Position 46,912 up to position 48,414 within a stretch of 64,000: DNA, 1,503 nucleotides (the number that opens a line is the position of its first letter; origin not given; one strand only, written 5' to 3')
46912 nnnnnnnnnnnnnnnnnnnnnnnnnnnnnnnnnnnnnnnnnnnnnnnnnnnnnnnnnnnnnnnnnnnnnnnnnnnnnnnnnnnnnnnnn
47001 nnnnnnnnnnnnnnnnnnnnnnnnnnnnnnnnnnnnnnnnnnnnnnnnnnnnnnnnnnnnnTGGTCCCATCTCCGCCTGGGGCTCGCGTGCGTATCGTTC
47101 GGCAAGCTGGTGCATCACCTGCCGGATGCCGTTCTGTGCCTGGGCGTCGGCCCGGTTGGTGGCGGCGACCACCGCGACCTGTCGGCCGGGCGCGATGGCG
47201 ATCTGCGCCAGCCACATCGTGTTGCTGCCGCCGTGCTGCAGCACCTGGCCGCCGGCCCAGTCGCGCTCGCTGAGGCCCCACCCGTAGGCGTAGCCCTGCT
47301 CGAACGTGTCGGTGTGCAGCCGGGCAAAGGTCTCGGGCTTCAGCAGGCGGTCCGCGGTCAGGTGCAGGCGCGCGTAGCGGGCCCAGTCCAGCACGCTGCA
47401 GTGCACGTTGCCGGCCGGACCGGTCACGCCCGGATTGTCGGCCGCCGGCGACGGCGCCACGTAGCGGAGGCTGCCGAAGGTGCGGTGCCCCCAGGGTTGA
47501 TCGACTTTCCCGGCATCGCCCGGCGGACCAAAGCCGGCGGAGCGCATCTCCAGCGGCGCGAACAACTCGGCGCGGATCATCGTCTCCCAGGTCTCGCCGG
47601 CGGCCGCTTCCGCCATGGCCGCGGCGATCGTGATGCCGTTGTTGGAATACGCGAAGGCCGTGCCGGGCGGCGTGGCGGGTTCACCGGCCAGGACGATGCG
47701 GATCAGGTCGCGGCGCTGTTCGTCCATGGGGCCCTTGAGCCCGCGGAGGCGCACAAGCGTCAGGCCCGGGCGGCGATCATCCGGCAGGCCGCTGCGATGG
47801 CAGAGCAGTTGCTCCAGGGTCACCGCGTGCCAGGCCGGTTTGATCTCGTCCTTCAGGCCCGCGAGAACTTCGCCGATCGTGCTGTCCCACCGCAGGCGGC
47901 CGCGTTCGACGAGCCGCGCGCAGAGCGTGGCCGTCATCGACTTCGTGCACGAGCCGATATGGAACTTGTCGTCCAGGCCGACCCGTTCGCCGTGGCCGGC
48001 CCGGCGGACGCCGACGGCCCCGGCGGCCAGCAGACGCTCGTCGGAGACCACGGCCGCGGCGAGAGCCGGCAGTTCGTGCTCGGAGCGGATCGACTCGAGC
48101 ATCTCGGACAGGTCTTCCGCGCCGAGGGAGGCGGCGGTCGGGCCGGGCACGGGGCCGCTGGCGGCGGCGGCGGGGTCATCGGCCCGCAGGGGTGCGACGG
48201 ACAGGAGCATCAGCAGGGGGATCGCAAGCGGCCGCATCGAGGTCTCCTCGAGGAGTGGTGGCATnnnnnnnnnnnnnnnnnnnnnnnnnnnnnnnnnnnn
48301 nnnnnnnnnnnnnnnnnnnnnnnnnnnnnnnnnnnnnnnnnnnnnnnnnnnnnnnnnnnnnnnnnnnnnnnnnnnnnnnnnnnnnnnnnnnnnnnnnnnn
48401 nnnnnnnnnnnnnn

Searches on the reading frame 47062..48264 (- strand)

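Call 68: search_protein_families(library=pfam, proteins=[window:47062-48264:-], max_evalue=0.0001)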
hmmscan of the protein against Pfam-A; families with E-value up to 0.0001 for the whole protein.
window:47062-48264:- (401 aa): 1 family
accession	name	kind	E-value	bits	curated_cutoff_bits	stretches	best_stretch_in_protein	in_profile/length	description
PF00144.29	Beta-lactamase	-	1.6e-53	182.5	27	1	57-374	6-313/329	Beta-lactamase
